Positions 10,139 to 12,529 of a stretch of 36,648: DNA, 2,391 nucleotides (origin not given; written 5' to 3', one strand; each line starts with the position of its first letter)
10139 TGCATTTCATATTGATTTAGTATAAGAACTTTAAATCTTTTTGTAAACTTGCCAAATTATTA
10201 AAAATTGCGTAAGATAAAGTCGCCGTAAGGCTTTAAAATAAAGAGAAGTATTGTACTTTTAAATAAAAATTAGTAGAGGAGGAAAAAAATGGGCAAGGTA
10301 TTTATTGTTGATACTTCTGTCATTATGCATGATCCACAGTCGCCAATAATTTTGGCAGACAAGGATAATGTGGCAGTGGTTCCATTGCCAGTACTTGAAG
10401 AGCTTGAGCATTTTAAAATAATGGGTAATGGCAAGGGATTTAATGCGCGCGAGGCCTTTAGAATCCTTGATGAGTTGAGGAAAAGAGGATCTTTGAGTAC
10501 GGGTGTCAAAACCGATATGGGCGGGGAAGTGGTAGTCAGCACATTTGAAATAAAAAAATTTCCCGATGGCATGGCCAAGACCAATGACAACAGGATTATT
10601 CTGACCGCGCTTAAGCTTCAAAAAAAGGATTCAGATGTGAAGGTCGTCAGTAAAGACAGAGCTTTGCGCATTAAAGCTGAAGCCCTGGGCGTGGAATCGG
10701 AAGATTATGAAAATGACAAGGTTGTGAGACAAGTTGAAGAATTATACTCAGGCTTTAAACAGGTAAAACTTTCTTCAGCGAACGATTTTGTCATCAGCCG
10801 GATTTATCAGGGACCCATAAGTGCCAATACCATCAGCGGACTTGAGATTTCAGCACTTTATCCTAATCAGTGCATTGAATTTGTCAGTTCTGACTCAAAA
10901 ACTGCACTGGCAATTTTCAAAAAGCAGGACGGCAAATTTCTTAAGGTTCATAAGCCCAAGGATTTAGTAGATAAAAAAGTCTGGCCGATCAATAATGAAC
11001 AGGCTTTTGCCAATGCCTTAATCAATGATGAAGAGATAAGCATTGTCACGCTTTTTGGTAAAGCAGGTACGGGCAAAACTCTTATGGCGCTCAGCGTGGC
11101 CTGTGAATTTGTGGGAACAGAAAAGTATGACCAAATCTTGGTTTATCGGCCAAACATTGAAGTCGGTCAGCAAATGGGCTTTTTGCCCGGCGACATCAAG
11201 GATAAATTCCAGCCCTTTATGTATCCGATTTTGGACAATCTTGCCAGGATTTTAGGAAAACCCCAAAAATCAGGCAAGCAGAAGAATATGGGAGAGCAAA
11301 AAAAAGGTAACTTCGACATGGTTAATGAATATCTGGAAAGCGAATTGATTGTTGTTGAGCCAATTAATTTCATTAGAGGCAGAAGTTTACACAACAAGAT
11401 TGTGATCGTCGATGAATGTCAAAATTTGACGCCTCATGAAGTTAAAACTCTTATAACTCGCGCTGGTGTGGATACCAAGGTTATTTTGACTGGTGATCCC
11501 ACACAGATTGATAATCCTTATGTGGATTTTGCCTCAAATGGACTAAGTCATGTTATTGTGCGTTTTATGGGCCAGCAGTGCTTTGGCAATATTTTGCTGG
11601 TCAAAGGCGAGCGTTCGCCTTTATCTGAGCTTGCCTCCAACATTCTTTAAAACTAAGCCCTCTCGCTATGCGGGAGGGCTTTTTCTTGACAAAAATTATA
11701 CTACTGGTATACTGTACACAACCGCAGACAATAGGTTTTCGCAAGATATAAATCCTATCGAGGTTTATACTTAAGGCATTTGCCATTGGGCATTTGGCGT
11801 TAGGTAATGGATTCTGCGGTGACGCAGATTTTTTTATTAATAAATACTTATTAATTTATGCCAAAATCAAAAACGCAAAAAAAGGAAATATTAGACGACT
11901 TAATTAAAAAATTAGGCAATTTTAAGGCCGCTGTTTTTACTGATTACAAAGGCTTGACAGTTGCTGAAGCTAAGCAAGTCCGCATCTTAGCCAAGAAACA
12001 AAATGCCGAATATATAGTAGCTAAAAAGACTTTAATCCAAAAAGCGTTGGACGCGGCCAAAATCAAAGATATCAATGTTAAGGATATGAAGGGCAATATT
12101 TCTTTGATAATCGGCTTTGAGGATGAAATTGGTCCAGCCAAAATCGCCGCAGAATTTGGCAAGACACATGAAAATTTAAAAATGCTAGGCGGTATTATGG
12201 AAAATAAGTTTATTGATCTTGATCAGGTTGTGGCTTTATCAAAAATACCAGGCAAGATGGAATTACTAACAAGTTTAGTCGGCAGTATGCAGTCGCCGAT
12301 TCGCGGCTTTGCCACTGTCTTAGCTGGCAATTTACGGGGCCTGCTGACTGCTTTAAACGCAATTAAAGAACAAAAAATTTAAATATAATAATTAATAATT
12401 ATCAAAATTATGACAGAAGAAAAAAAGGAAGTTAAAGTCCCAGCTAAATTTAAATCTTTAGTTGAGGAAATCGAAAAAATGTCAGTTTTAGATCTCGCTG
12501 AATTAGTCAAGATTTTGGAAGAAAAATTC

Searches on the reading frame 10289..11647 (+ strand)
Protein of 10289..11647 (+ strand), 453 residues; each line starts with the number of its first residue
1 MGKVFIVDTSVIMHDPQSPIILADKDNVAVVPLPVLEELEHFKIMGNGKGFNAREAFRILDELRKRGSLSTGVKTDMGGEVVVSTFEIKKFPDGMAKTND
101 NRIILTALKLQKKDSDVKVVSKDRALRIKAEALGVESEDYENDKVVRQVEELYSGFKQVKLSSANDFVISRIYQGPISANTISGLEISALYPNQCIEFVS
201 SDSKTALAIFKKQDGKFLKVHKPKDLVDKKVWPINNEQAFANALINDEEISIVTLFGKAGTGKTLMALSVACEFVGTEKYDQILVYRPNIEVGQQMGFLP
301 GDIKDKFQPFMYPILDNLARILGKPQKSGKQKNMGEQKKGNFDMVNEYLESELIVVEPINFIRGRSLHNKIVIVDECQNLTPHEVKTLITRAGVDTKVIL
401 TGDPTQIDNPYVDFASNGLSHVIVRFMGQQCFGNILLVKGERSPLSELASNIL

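Call 30: search_protein_families(library=pfam, proteins=[window:10289-11647:+], max_evalue=0.001)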
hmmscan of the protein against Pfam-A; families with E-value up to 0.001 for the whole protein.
window:10289-11647:+ (453 aa): 6 families
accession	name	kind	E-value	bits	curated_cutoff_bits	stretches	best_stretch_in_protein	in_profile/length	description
PF02562.22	PhoH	-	5.6e-49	166.9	27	1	232-430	3-179/205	PhoH-like protein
PF13638.12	PIN_4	-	1.1e-22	81.2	21.9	1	5-141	1-132/132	PIN domain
PF13604.12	AAA_30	-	1.6e-06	28.4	27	0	368-407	88-128/191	AAA domain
PF13245.12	AAA_19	-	2.3e-06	28.2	25.1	0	364-407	86-129/134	AAA domain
PF01443.25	Viral_helicase1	-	2.7e-05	24.5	21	1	368-410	59-100/228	Viral superfamily 1 RNA helicase core domain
PF13401.12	AAA_22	-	3.2e-05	24.7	27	1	251-406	6-125/130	AAA domain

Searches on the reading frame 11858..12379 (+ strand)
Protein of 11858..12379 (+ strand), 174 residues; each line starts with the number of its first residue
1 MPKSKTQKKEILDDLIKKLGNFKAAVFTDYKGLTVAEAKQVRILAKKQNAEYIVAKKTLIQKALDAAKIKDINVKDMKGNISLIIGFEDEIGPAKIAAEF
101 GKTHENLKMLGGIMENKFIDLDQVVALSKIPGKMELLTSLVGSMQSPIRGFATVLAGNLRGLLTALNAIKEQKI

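Call 30: search_protein_families(library=pfam, proteins=[window:11858-12379:+], max_evalue=0.001)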
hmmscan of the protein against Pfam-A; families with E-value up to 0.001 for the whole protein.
window:11858-12379:+ (174 aa): 1 family
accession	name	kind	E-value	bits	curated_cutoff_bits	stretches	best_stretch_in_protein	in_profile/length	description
PF00466.25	Ribosomal_L10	-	6.2e-17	62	22.8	1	4-100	2-98/100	Ribosomal protein L10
